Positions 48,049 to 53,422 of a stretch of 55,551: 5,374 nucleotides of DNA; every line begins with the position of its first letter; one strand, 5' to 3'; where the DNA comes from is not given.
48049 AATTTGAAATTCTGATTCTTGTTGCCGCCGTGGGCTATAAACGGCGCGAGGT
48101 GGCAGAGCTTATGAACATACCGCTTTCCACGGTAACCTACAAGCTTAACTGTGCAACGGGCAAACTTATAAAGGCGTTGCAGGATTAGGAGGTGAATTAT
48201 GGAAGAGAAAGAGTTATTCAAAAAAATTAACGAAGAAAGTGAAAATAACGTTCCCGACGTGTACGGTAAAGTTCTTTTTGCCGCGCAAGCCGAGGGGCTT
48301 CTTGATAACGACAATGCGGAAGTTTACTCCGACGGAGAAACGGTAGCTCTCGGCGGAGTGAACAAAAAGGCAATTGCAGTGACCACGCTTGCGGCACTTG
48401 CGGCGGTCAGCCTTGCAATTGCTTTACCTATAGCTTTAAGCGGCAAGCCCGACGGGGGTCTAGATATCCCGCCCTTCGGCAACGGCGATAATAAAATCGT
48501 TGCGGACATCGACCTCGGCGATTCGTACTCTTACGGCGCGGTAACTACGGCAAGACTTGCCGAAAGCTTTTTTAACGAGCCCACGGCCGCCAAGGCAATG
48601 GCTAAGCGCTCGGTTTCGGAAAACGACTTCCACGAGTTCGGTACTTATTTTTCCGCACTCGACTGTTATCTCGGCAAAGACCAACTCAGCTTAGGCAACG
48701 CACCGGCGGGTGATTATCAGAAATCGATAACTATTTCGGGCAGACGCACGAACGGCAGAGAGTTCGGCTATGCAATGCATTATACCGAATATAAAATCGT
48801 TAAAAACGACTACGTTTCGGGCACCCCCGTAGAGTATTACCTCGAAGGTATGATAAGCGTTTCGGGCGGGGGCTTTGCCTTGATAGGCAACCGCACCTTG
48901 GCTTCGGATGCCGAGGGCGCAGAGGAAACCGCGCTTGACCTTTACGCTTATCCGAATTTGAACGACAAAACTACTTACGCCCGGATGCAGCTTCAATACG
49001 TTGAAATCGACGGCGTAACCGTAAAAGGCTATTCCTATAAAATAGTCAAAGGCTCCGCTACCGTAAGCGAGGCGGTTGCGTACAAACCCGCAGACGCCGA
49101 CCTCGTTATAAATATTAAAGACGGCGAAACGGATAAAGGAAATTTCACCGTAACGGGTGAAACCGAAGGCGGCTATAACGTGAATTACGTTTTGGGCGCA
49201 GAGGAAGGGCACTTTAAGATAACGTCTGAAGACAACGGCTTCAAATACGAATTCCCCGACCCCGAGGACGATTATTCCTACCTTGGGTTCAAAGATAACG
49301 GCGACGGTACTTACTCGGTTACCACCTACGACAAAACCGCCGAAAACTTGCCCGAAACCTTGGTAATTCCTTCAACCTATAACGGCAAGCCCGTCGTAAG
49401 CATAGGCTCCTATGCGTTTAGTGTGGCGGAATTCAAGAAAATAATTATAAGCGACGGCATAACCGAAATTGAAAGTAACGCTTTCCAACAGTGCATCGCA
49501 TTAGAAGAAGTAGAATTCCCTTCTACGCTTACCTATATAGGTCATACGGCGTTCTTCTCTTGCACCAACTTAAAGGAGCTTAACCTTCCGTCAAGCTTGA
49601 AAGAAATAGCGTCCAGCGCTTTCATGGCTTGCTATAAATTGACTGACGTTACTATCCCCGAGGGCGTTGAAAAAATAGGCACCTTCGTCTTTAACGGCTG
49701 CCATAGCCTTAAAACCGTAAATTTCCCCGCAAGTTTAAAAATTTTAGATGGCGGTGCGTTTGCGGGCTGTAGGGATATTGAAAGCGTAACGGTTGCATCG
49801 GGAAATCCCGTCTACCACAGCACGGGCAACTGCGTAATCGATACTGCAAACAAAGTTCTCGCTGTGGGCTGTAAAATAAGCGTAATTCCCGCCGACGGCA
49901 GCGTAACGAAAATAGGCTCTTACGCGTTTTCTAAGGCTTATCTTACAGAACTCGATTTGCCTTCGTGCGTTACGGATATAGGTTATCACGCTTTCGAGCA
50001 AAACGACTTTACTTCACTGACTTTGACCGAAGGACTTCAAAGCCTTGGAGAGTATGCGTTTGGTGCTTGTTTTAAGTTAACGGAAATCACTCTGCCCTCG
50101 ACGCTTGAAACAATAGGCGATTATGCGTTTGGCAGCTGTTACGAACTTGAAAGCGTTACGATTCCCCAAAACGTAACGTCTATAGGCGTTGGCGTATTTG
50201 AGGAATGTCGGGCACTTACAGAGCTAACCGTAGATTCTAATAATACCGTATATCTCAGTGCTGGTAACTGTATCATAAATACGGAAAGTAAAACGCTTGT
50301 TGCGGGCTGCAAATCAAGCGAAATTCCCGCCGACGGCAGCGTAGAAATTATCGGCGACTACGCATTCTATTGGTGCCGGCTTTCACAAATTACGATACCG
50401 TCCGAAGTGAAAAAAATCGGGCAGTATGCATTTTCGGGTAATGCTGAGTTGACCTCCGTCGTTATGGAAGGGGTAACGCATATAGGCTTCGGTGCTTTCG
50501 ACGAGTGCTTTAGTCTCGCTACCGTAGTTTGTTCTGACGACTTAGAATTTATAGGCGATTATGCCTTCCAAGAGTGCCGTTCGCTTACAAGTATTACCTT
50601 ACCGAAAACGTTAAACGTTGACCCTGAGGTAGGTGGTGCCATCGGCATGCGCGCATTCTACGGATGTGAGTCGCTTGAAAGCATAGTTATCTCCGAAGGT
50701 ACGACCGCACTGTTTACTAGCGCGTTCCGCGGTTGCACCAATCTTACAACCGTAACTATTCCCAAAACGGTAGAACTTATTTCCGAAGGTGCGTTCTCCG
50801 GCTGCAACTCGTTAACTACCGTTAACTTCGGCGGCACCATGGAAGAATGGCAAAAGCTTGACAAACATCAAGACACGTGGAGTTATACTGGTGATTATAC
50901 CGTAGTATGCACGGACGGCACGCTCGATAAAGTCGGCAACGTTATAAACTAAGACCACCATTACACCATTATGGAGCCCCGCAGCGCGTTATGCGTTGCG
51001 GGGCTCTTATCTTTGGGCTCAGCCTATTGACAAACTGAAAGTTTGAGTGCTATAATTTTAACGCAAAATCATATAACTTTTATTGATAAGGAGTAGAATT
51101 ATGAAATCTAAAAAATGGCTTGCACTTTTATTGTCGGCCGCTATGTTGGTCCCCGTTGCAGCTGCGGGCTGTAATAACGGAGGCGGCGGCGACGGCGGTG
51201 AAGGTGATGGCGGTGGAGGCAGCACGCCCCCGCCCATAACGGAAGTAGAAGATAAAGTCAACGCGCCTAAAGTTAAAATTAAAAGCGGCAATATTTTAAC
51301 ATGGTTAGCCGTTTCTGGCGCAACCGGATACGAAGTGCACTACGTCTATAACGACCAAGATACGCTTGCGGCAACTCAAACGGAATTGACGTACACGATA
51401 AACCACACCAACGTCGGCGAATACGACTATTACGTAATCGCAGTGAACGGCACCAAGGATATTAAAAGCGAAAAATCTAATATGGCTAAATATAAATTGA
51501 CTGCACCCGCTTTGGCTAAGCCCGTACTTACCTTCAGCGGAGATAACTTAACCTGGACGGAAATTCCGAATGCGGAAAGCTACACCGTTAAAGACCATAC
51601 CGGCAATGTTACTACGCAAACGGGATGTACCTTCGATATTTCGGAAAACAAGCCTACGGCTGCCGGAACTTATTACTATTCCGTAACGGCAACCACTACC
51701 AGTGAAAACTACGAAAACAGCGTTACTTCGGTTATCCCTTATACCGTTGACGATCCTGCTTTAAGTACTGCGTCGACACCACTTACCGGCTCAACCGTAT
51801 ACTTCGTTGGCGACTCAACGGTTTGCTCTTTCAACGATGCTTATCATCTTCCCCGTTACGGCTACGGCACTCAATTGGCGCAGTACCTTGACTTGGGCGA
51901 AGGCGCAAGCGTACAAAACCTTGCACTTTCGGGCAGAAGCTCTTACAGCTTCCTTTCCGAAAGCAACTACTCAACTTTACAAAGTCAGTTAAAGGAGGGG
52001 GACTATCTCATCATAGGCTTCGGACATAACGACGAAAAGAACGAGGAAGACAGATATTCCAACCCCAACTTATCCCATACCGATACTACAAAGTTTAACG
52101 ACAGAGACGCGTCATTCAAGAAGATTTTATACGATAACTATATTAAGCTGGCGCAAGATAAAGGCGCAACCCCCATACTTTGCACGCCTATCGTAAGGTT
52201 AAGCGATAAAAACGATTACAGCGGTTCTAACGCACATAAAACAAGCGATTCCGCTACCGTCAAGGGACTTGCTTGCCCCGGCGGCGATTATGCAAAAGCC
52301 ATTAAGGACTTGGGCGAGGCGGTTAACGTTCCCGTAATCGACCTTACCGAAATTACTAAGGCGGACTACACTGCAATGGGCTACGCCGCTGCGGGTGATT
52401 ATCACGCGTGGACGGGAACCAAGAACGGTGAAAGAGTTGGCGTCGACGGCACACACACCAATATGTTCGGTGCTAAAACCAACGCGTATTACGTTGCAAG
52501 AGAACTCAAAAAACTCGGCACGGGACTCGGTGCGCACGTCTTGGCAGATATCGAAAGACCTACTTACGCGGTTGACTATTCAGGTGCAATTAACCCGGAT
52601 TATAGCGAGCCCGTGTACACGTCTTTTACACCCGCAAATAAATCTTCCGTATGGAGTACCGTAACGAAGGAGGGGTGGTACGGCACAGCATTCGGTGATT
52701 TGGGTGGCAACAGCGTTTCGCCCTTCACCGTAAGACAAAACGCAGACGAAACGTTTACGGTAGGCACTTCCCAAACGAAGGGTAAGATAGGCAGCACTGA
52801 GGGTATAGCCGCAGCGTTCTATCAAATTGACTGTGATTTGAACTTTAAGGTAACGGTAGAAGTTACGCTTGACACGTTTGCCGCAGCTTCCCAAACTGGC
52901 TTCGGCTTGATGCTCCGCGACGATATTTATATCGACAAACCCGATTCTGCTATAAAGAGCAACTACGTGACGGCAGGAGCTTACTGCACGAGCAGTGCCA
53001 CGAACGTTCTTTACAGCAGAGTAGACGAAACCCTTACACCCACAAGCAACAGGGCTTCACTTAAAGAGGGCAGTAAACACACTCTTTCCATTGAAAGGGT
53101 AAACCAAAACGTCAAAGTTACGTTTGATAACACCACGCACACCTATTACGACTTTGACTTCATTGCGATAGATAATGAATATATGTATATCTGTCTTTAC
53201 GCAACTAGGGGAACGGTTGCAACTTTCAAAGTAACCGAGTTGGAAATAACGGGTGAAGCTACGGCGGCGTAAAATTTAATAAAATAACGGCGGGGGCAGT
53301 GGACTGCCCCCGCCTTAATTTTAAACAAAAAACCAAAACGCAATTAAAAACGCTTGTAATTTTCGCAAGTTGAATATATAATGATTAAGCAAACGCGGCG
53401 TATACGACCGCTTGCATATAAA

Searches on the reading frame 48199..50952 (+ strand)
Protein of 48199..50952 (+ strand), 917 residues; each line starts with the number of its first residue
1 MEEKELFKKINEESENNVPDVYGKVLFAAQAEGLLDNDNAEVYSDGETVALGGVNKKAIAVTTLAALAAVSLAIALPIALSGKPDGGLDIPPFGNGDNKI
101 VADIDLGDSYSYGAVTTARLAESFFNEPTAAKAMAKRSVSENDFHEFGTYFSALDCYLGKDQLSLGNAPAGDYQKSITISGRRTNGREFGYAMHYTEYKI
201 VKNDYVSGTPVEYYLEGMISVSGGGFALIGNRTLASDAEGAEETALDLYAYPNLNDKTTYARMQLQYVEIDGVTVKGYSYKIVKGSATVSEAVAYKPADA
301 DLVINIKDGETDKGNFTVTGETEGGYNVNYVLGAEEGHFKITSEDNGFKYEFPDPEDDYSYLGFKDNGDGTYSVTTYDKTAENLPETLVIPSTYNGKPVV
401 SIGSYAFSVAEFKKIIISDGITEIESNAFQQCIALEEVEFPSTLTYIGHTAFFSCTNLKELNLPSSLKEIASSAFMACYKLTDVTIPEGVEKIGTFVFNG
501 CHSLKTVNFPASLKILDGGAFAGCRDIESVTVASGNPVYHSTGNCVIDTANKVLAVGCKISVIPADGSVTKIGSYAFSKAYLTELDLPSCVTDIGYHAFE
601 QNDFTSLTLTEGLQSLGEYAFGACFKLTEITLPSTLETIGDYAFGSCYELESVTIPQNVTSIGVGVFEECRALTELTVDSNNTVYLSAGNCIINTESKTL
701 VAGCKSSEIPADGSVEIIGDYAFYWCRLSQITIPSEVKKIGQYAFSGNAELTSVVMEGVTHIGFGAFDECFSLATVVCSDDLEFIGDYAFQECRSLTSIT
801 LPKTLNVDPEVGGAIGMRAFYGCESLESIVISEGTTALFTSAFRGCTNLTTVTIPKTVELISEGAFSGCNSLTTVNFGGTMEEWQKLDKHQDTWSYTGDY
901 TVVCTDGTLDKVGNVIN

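Call 36: search_protein_families(library=pfam, proteins=[window:48199-50952:+], max_evalue=0.1)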
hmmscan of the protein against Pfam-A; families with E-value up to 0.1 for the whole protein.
window:48199-50952:+ (917 aa): 4 families
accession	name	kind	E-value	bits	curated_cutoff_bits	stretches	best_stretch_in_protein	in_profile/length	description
PF13306.12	LRR_5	-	9.9e-111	365.3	27.7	4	401-527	2-126/127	BspA type Leucine rich repeat region (6 copies)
PF13855.12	LRR_8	-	5.1e-14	52.2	27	0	635-682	12-60/61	Leucine rich repeat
PF03388.20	Lectin_leg-like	-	0.031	14.1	24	0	411-451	171-209/230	Legume-like lectin family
PF23952.1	LRR_EndoS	-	0.055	14.1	27.9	0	456-510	36-90/116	Endo-beta-N-acetylglucosaminidase EndoS LRR domain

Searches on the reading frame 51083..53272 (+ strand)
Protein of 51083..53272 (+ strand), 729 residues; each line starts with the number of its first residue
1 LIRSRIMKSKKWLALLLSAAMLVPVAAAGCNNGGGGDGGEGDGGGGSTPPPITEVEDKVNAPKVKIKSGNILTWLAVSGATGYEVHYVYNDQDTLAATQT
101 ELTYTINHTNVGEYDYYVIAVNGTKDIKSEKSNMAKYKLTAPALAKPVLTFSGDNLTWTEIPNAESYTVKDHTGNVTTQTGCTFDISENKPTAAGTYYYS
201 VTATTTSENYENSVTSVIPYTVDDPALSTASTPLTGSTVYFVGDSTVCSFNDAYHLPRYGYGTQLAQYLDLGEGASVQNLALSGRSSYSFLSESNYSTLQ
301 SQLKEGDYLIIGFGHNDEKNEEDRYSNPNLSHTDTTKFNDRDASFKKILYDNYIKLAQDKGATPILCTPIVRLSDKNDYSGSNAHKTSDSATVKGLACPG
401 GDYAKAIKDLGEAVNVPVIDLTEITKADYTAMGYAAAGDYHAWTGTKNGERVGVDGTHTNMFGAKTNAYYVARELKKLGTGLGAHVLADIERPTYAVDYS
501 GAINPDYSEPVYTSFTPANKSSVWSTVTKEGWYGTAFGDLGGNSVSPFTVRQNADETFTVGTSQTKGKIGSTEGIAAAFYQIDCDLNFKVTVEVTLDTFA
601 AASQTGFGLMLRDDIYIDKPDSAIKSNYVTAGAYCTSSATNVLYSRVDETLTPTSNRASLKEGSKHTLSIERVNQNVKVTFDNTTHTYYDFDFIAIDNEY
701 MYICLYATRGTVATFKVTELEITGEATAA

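Call 36: search_protein_families(library=pfam, proteins=[window:51083-53272:+], max_evalue=0.1)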
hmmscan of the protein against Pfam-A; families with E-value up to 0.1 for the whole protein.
window:51083-53272:+ (729 aa): 1 family
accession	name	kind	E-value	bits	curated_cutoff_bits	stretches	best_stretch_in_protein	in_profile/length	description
PF13472.12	Lipase_GDSL_2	-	5.7e-09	37.2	32.9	1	241-441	1-170/178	GDSL-like Lipase/Acylhydrolase family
